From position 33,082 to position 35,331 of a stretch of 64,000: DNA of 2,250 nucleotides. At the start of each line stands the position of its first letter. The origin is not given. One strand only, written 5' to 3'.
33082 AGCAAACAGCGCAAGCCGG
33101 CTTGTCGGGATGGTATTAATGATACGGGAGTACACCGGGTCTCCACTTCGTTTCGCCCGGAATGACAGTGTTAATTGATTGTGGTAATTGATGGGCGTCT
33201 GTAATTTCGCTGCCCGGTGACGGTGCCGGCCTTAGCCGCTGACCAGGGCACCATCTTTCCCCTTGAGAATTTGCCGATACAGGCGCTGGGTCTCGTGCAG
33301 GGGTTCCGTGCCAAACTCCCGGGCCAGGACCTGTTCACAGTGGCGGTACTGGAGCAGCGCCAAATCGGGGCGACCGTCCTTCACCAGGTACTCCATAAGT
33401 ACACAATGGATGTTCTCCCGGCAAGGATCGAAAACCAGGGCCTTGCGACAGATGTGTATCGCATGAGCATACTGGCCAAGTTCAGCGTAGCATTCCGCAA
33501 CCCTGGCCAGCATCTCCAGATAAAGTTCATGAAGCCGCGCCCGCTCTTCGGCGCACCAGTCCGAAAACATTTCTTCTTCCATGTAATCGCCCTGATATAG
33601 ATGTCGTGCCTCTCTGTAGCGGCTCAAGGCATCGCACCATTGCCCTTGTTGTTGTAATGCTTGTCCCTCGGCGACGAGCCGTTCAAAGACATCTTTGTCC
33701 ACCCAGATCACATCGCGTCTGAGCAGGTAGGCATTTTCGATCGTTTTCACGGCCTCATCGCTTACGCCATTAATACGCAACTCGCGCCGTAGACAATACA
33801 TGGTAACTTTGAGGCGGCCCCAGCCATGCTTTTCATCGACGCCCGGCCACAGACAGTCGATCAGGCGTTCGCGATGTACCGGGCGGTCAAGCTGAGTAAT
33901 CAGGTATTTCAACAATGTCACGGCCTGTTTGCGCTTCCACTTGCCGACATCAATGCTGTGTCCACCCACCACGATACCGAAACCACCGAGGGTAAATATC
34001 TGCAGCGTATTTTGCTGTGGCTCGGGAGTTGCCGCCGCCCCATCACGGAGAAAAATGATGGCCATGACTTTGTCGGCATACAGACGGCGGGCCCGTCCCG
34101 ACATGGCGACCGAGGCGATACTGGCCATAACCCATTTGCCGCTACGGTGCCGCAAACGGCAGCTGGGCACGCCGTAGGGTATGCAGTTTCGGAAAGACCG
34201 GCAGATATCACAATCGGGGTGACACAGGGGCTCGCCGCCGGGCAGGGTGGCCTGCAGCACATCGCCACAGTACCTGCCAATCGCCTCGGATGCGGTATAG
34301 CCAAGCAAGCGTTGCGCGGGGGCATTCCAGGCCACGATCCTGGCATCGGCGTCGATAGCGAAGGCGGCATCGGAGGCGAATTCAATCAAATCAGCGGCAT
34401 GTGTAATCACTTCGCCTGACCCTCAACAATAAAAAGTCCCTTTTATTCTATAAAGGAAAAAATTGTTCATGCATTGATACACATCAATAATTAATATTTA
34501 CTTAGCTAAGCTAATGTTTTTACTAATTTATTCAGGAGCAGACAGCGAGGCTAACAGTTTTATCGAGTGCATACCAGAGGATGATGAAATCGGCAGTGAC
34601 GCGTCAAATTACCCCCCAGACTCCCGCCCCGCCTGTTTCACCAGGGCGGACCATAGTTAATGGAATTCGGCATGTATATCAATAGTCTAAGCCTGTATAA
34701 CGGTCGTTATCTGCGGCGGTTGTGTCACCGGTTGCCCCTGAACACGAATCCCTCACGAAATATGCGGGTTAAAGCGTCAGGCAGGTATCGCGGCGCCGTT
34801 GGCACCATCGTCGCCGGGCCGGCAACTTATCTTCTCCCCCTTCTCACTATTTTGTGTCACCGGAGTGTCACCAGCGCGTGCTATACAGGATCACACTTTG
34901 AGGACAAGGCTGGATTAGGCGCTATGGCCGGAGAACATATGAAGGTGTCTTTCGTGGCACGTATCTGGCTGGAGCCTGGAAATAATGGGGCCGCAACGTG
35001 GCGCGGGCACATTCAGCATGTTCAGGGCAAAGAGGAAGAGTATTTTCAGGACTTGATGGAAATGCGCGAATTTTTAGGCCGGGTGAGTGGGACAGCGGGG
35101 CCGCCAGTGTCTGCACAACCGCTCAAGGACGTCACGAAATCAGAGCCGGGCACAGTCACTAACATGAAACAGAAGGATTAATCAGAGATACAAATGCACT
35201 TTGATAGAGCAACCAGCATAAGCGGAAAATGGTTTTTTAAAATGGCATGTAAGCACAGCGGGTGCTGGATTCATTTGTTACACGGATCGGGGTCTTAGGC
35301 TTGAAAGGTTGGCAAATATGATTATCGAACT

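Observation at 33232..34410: Cys-rich PAS domain fused to a SARP (winged-helix + BTAD) output, divergent from a narGHJI operon: candidate redox/O2/NO-sensing one-component nar activator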

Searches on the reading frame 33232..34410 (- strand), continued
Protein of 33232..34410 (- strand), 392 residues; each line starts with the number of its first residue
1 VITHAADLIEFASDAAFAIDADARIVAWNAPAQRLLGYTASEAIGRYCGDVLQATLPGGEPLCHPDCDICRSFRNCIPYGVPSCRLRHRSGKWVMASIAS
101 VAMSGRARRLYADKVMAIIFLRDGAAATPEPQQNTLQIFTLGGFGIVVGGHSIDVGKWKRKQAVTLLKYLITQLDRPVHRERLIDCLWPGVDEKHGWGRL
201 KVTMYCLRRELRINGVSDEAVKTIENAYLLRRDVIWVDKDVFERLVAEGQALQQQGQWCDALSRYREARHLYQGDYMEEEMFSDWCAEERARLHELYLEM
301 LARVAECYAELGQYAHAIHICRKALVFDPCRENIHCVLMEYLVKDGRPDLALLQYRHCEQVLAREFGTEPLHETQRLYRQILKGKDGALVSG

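Call 99: find_homologous_proteins(query=L037:11704-13509:+, max_evalue=1e-10)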
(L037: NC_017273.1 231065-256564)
Query L037:11704-13509:+ (601 aa): 73 proteins with E <= 1e-10 among 8000 candidates.
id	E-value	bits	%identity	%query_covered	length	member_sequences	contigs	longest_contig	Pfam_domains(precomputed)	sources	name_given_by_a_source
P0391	0.0e+0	1330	99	100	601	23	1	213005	PF03704.24,PF13185.13,PF01590.33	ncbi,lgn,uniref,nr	ncbi:hypothetical protein TthSNM66_21750 (plasmid) [Thermus thermophilus]|uniref:GAF domain-containi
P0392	0.0e+0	1041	78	100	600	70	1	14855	PF03704.24,PF13185.13,PF01590.33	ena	-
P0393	0.0e+0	1036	78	100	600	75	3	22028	PF03704.24,PF13185.13,PF01590.33,PF13492.13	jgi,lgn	-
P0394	0.0e+0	1022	76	100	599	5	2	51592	PF03704.24,PF13185.13,PF01590.33,PF13492.13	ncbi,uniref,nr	ncbi:GAF domain-containing protein [Thermus arciformis]|uniref:GAF domain-containing protein n=1 Tax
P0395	0.0e+0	1021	76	100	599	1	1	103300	PF03704.24,PF13185.13,PF01590.33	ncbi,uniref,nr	ncbi:GAF domain-containing protein [Thermus thermamylovorans]|uniref:GAF domain-containing protein n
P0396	5.8e-296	1001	74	100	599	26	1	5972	PF03704.24,PF13185.13,PF01590.33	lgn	-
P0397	2.2e-292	989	74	100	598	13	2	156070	PF03704.24,PF13185.13,PF01590.33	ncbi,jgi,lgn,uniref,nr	ncbi:GAF domain-containing protein [Thermus hydrothermalis]|uniref:GAF domain-containing protein n=1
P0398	2.7e-290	983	73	100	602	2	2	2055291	PF03704.24,PF13185.13,PF01590.33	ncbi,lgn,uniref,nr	ncbi:GAF domain-containing protein [Thermus amyloliquefaciens]|uniref:GAF domain-containing protein 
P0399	3.7e-289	979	72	100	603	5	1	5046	PF03704.24,PF13185.13,PF01590.33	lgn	-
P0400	1.0e-288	977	72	100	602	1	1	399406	PF03704.24,PF13185.13,PF01590.33,PF13492.13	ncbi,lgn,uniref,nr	ncbi:GAF domain-containing protein [Thermus albus]|uniref:GAF domain-containing protein n=1 Tax=Ther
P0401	3.5e-287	972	72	100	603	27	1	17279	PF03704.24,PF13185.13,PF01590.33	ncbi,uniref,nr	ncbi:GAF domain-containing protein [Thermus sp. NMX2.A1]|uniref:GAF domain-containing protein n=1 Ta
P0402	1.7e-283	960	71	100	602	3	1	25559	PF03704.24,PF13185.13,PF01590.33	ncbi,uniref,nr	ncbi:GAF domain-containing protein [Thermus caliditerrae]|uniref:GAF domain-containing protein n=1 T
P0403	2.7e-283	959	71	100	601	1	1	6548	PF03704.24,PF13185.13,PF01590.33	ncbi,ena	-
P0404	3.0e-283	959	71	100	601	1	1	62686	PF03704.24,PF13185.13,PF01590.33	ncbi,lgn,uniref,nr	ncbi:GAF domain-containing protein [Thermus altitudinis]|uniref:GAF domain-containing protein n=1 Ta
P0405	3.9e-283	959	71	100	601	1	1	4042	PF03704.24,PF13185.13,PF01590.33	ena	-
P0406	1.2e-280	951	72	97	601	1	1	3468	PF03704.24,PF13185.13,PF01590.33,PF00486.35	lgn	-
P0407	1.0e-279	948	73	100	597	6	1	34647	PF03704.24,PF13185.13,PF01590.33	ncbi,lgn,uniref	ncbi:GAF domain-containing protein [Thermus sp.]|uniref:GAF domain-containing protein n=1 Tax=Thermu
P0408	1.5e-263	894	77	86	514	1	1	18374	PF03704.24,PF13185.13,PF01590.33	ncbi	ncbi:GAF domain-containing protein [Thermus sp.]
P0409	7.9e-261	885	100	67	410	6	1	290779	PF03704.24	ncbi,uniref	ncbi:BTAD domain-containing putative transcriptional regulator [Thermus thermophilus]|uniref:AfsR/SA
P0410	9.4e-256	868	67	100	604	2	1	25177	PF03704.24,PF13185.13,PF01590.33,PF13492.13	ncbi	-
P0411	4.9e-252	856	68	100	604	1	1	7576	PF03704.24,PF13185.13,PF01590.33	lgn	-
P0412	4.4e-171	589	50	99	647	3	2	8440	PF14559.13,PF03704.24,PF13185.13,PF01590.33,PF00486.35,PF13181.13,PF07719.24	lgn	-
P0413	3.1e-168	579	50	99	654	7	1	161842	PF03704.24,PF13185.13,PF01590.33,PF00486.35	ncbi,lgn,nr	ncbi:MAG: winged helix-turn-helix domain-containing protein [Thermaceae bacterium]|nr:winged helix-t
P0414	3.3e-168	579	50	99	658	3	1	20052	PF03704.24,PF13185.13,PF01590.33,PF00486.35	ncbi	-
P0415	1.1e-166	574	49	99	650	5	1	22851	PF14559.13,PF03704.24,PF13185.13,PF01590.33,PF00486.35,PF13428.13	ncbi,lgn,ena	-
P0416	2.4e-166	573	49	99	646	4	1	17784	PF14559.13,PF03704.24,PF13185.13,PF01590.33,PF00515.35,PF00486.35,PF13428.13,PF00989.32,PF07719.24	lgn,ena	-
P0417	5.2e-166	572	50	98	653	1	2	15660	PF03704.24,PF13185.13,PF01590.33,PF00486.35,PF07719.24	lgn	-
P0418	7.5e-166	571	49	99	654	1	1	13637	PF14559.13,PF03704.24,PF13185.13,PF01590.33,PF00515.35,PF00486.35,PF13428.13,PF07719.24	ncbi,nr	ncbi:MAG: winged helix-turn-helix domain-containing protein [Meiothermus sp.]|nr:winged helix-turn-h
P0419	8.1e-166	571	49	99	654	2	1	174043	PF03704.24,PF13185.13,PF01590.33,PF00486.35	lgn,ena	-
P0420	3.5e-165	569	48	99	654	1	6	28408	PF14559.13,PF03704.24,PF13185.13,PF01590.33,PF00486.35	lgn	-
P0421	1.4e-164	567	49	98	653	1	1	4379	PF03704.24,PF13185.13,PF01590.33,PF00486.35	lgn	-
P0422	3.3e-164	566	49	98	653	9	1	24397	PF03704.24,PF13185.13,PF01590.33,PF00486.35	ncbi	ncbi:MAG: PAS sensor protein [Meiothermus sp.]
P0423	7.7e-164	565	48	99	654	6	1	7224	PF14559.13,PF03704.24,PF13185.13,PF01590.33,PF00515.35,PF13432.13,PF00486.35,PF07719.24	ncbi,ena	-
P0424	1.0e-163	564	48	99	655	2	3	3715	PF14559.13,PF03704.24,PF13185.13,PF01590.33,PF00515.35,PF00486.35,PF07719.24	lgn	-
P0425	2.9e-163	563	48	99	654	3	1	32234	PF03704.24,PF13185.13,PF01590.33,PF00515.35,PF00486.35,PF07719.24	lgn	-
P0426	4.4e-163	562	49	98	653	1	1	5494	PF03704.24,PF13185.13,PF01590.33,PF00486.35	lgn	-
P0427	6.2e-162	559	49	99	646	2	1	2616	PF14559.13,PF03704.24,PF13185.13,PF01590.33,PF00515.35,PF00486.35,PF13428.13,PF00989.32,PF07719.24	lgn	-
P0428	1.4e-161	557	50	98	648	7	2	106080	PF14559.13,PF03704.24,PF13185.13,PF01590.33,PF00486.35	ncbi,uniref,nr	ncbi:BTAD domain-containing putative transcriptional regulator [Meiothermus hypogaeus]|uniref:OmpR/P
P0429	1.5e-161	557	49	95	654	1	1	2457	PF03704.24,PF13185.13,PF01590.33,PF00486.35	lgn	-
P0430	3.4e-161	556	46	99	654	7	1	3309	PF03704.24,PF13185.13,PF01590.33,PF00486.35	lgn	-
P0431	3.1e-160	553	49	93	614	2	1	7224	PF14559.13,PF03704.24,PF13185.13,PF01590.33,PF00515.35,PF13432.13,PF00486.35,PF07719.24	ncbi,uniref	ncbi:BTAD domain-containing putative transcriptional regulator [Meiothermus cerbereus]|uniref:BTAD d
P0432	2.2e-158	547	48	98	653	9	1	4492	PF14559.13,PF03704.24,PF13185.13,PF01590.33,PF00515.35,PF00486.35,PF13428.13,PF00989.32,PF07719.24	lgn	-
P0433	5.9e-158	545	48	99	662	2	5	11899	PF14559.13,PF03704.24,PF13185.13,PF01590.33,PF00486.35,PF13428.13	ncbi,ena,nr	ncbi:MAG: winged helix-turn-helix domain-containing protein [Truepera sp.]|nr:winged helix-turn-heli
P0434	4.5e-157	543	45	99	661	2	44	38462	PF03704.24,PF13185.13,PF01590.33,PF00486.35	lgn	-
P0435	3.2e-155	536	46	95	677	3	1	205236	PF03704.24,PF13185.13,PF01590.33,PF00515.35,PF00486.35,PF07719.24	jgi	jgi:DNA-binding SARP family transcriptional activator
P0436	4.3e-155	536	48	98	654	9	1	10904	PF03704.24,PF13185.13,PF01590.33,PF00515.35,PF00486.35,PF13428.13,PF07719.24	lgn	-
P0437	1.0e-154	535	46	99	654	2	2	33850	PF03704.24,PF13185.13,PF01590.33,PF00515.35,PF00486.35,PF13428.13,PF07719.24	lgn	-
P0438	2.5e-154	533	44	99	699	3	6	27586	PF03704.24,PF13185.13,PF01590.33,PF00486.35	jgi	-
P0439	3.0e-152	527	47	99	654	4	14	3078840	PF03704.24,PF13185.13,PF01590.33,PF00486.35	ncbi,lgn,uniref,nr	ncbi:BTAD domain-containing putative transcriptional regulator [Calidithermus chliarophilus]|uniref:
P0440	7.1e-151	522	48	96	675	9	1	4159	PF14559.13,PF03704.24,PF13185.13,PF01590.33,PF00486.35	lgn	-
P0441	5.6e-149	516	47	98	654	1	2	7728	PF03704.24,PF13185.13,PF01590.33,PF00515.35,PF00486.35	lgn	-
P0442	1.8e-148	514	47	97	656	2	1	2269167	PF14559.13,PF03704.24,PF13185.13,PF01590.33,PF00486.35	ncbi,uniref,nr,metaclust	ncbi:BTAD domain-containing putative transcriptional regulator [Marinithermus hydrothermalis]|uniref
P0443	2.9e-147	510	46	99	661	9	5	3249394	PF03704.24,PF13185.13,PF01590.33,PF00486.35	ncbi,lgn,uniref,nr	ncbi:response regulator receiver and SARP domain protein [Allomeiothermus silvanus DSM 9946]|uniref:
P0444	3.4e-145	503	45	95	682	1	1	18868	PF03704.24,PF13185.13,PF01590.33,PF00486.35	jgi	-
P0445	3.9e-145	503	46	98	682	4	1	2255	PF03704.24,PF13185.13,PF01590.33,PF00486.35,PF13428.13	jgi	-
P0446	1.8e-144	501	45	92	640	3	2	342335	PF03704.24,PF13185.13,PF01590.33,PF00515.35,PF00486.35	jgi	jgi:DNA-binding SARP family transcriptional activator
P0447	3.6e-140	487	41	92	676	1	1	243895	PF03704.24,PF13185.13,PF01590.33,PF00515.35,PF00486.35,PF07719.24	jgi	jgi:two-component SAPR family response regulator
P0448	1.5e-139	485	44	98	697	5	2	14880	PF03704.24,PF00515.35,PF00486.35,PF13428.13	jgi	jgi:DNA-binding SARP family transcriptional activator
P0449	1.8e-129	451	44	97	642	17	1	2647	PF03704.24,PF13185.13,PF01590.33,PF00486.35,PF13492.13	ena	-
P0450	1.6e-125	438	42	81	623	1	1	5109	PF03704.24,PF13185.13,PF01590.33,PF00486.35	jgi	jgi:DNA-binding SARP family transcriptional activator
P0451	1.4e-124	435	42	94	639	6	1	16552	PF03704.24,PF13185.13,PF13414.13,PF01590.33,PF00486.35,PF13492.13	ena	-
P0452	1.6e-124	435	44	97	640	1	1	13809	PF03704.24,PF13185.13,PF01590.33,PF00486.35,PF13492.13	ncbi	-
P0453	4.0e-122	427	43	97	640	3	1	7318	PF03704.24,PF13185.13,PF01590.33,PF00486.35,PF13492.13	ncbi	-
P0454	2.0e-119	418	43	97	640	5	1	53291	PF03704.24,PF13185.13,PF01590.33,PF00486.35,PF13492.13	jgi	-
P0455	1.1e-110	389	42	83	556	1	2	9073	PF03704.24,PF13185.13,PF01590.33,PF00486.35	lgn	-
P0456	4.4e-109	384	42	83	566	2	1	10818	PF14559.13,PF03704.24,PF13185.13,PF01590.33,PF00486.35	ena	-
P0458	4.5e-28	116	38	29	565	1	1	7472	PF03704.24,PF13185.13,PF01590.33,PF00486.35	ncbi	-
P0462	4.5e-11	60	33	33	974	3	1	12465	PF03704.24,PF25872.1,PF13424.13,PF13176.13,PF07719.24,PF13191.13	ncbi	ncbi:MAG: BTAD domain-containing putative transcriptional regulator [Longimicrobiales bacterium]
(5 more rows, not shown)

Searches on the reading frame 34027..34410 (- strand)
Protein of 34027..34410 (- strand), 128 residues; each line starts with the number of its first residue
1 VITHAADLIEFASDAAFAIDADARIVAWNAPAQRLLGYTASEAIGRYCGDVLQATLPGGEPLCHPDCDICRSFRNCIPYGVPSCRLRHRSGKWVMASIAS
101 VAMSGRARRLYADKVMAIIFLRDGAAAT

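Call 42: search_protein_representatives(alignment_id=A3)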
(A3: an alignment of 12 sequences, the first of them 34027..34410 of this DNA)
Query: 12 sequences, 128 profile positions. Proteins with E-value up to 0.001 (for the whole library): 49120; up to 1e-10: 6250; up to 1e-30: 85. The best 150 are listed.
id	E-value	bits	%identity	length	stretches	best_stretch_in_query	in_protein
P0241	1.5e-203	680.9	-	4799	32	5-47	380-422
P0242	4.0e-84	294.8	-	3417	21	5-47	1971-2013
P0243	1.1e-71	254.7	-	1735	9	6-52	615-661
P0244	2.9e-55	201.5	-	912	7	6-52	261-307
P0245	7.3e-55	200.2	-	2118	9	4-100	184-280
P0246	2.3e-53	195.4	-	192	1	1-115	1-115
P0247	1.2e-51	189.9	-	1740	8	6-50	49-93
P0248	9.6e-51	186.9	-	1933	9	7-99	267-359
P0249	2.3e-48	179.3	-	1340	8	6-54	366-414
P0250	3.7e-48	178.5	-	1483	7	6-99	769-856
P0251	5.0e-48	178.1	-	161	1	6-126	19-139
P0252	1.9e-47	176.2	-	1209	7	5-58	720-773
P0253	2.9e-47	175.7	-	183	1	5-126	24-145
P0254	9.1e-47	174.1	-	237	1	6-126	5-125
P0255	1.2e-46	173.7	-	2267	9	4-46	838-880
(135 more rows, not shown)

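Call 61: search_solved_structures(query=A3, max_evalue=10, show_alignments=0)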
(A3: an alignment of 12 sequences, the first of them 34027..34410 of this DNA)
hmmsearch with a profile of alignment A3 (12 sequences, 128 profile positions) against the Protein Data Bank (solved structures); distinct sequences matched with E-value up to 10: 61 (the best 60 are shown).
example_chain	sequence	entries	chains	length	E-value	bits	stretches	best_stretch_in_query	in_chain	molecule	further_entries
9irk_C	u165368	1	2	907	7.6e-07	32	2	4-47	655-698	Phytochrome B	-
9iuz_B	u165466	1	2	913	7.8e-07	32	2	4-47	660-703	Phytochrome B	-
7rzw_A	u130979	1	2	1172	1.8e-06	30.8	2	4-47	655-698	Phytochrome B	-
8yb4_B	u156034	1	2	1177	1.8e-06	30.8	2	4-47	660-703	phytochrome B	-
9itf_C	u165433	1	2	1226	2.1e-06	30.6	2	4-47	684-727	Phytochrome B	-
9jlb_A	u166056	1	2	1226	2.1e-06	30.6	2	4-47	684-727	Phytochrome B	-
5iu1_A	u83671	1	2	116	0.00023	24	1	10-51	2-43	CTR1-like protein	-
9clo_A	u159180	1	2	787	0.00023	24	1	15-48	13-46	Oxygen sensor protein DosP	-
9cmf_A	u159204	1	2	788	0.00024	23.9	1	15-48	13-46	Oxygen sensor protein DosP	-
9bgv_A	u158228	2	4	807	0.00025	23.9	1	15-48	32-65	Oxygen sensor protein DosP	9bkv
9cdr_A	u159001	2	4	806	0.00025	23.9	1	15-48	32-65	Oxygen sensor protein DosP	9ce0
3a0v_A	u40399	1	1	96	0.00077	22.3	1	15-51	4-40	Sensor protein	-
3a0s_A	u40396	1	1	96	0.00079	22.3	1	15-51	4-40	Sensor protein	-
3a0r_A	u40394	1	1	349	0.0017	21.2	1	8-50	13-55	Sensor protein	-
3lyx_A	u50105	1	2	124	0.0033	20.3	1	7-48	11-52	Sensory box/GGDEF domain protein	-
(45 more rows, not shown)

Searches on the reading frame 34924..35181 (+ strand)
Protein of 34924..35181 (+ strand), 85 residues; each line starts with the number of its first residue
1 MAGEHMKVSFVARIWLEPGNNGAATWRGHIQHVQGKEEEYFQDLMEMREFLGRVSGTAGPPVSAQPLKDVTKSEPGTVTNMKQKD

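Call 20: search_protein_families(library=pfam, proteins=[window:34924-35181:+], max_evalue=0.01)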
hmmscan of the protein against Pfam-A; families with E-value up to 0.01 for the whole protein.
window:34924-35181:+ (85 aa): 0 families

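Call 32: find_homologous_proteins(query=window:34924-35181:+, max_evalue=0.001)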
Query window:34924-35181:+ (85 aa): 203 proteins with E <= 0.001 among 203 candidates; the best 120 are listed.
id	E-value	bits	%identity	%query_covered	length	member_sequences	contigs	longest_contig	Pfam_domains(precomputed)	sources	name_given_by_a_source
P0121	2.0e-44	167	95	94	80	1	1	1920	-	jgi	-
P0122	9.6e-41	155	82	100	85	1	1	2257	-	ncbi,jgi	-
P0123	9.8e-41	155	81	100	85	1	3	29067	-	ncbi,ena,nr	ncbi:MAG TPA: hypothetical protein ENI65_02190 [Gammaproteobacteria bacterium]|nr:hypothetical prote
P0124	1.1e-40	155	84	100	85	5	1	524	-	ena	-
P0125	1.0e-39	152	82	100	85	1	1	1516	-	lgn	-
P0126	1.2e-39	152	80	100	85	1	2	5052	-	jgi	jgi:hypothetical protein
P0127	3.0e-39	150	80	100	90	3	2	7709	-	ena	-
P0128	3.8e-39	150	80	100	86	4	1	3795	-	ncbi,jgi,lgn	-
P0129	4.4e-39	150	79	100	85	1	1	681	-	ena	-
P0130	1.3e-38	148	80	100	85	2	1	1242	-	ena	-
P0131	2.4e-38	147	79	100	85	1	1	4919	-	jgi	jgi:hypothetical protein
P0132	3.9e-38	147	78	100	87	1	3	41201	-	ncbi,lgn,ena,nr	ncbi:MAG TPA: hypothetical protein ENI80_01300 [Acidiferrobacteraceae bacterium]|nr:hypothetical pro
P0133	4.6e-38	146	80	100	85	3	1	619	-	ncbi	-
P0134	6.3e-38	146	76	100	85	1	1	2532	-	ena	-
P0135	8.0e-38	146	79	100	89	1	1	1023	-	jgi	jgi:hypothetical protein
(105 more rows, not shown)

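Call 35: search_protein_families(library=ncbifam, proteins=[window:34924-35181:+], max_evalue=0.00001)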
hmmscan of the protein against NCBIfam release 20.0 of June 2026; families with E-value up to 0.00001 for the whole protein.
window:34924-35181:+ (85 aa): 0 families

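Call 64: predict_structure(alignment_id=A4)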
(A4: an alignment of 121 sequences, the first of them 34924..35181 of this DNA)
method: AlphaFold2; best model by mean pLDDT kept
length: 85 residues; sequences in the alignment: 121
mean_pLDDT: 72.3   pTM: 0.53
mean pLDDT of the five models: 72.3, 67.4, 66.6, 61.9, 58.4
residues with pLDDT >= 90: 14; 70-90: 36; 50-70: 22; < 50: 13
segments of 3 or more residues with pLDDT < 50: 75-77, 83-85
pLDDT, mean of each block of 10 residues (from residue 1): 63 88 85 90 86 76 55 48 49
secondary structure, 60 per line:
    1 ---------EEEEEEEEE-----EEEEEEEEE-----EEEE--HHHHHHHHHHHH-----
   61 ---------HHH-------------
elements in order: E10-18 E24-32 E38-41 H44-55

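Call 68: fold_search(model_id=the predicted structure, library=pdb)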
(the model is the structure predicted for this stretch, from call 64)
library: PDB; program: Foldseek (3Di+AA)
matches with E <= 10: 674; with E <= 0.001: 0
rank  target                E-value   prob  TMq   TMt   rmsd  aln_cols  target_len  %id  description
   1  8ova_AT               2.9e-01  0.41  0.28  0.21   8.1        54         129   11  CRYO-EM STRUCTURE OF TRYPANOSOMA BRUCEI PROCYCLIC FORM 80S RIBOSOME : PARENTAL STRAIN (released 2023-11-29)
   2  6az1_Z                3.8e-01  0.35  0.29  0.21   7.6        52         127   10  Cryo-EM structure of the small subunit of Leishmania ribosome bound to paromomycin (released 2017-12-06)
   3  5npg_MODEL_1_A        4.1e-01  0.38  0.31  0.32   5.3        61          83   10  Solution structure of Drosophila melanogaster Loquacious dsRBD1 (released 2017-10-04)
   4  3f2k_A                4.7e-01  0.16  0.26  0.15   7.4        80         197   18  Structure of the transposase domain of human Histone-lysine N-methyltransferase SETMAR (released 2008-11-25)
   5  7xi4_B                5.0e-01  0.23  0.26  0.10   6.8        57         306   14  Crystal Structure of the NPAS4-ARNT heterodimer in complex with DNA (released 2022-11-02)
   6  2x5h_C                5.7e-01  0.13  0.21  0.19   9.6        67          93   16  Crystal structure of the ORF131 L26M L51M double mutant from Sulfolobus islandicus rudivirus 1 (released 2010-07-21)
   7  1qu6_MODEL_1_A        6.9e-01  0.41  0.39  0.21  18.0        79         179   13  STRUCTURE OF THE DOUBLE-STRANDED RNA-BINDING DOMAIN OF THE PROTEIN KINASE PKR REVEALS THE MOLECULAR BASIS OF I (released 1999-12-23)
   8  1r8y_A                6.9e-01  0.25  0.29  0.11  10.4        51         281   14  Crystal Structure of Mouse Glycine N-Methyltransferase (Monoclinic Form) (released 2004-09-21)
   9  2idj_B                7.4e-01  0.21  0.29  0.10  11.7        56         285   12  Crystal Structure of Rat Glycine N-Methyltransferase Apoprotein, Monoclinic Form (released 2006-12-19)
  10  3p0c_A                7.4e-01  0.11  0.27  0.24   6.1        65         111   17  Nischarin PX-domain (released 2010-10-13)
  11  9q5x_A                7.9e-01  0.47  0.23  0.03   3.5        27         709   11  Human prolyl endopeptidase (PREP) - complex with KT-2-74 (released 2026-01-21)
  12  7zb2_HHH              7.9e-01  0.41  0.23  0.03   2.6        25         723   12  apo macrocyclase OphP (released 2022-07-06)
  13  1r8y_E                8.4e-01  0.18  0.28  0.10  11.9        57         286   16  Crystal Structure of Mouse Glycine N-Methyltransferase (Monoclinic Form) (released 2004-09-21)
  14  9asp_B                9.0e-01  0.38  0.37  0.16   3.3        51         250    8  Human Drosha and DGCR8 in complex with Pri-let-7a1 (released 2024-09-04)
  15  7zb2_FFF              9.0e-01  0.38  0.24  0.03   2.6        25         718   12  apo macrocyclase OphP (released 2022-07-06)
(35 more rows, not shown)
